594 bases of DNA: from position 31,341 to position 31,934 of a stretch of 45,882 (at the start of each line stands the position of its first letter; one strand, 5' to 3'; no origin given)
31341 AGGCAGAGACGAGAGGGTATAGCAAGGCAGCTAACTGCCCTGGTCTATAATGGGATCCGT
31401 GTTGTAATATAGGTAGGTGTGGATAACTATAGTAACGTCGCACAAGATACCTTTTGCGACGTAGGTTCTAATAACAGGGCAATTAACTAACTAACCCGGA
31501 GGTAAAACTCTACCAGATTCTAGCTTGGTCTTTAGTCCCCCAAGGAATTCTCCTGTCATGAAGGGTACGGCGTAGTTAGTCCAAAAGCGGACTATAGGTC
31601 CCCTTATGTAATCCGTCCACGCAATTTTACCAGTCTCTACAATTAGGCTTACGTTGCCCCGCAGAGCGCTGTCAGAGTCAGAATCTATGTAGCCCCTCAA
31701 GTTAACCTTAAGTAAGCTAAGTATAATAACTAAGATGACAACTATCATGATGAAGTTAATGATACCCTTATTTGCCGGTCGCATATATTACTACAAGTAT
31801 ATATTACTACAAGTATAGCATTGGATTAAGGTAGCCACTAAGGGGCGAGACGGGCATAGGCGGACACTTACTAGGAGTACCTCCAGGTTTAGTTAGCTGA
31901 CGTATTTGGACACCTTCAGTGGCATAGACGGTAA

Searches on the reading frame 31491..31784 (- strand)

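Call 82: search_protein_families(library=pfam, proteins=[window:31491-31784:-], max_evalue=0.1)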
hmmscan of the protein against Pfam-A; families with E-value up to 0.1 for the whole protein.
window:31491-31784:- (97 aa): 1 family
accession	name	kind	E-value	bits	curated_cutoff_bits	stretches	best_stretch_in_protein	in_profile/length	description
PF15820.10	ECSCR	-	0.012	15.9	27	1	4-46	23-66/104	Endothelial cell-specific chemotaxis regulator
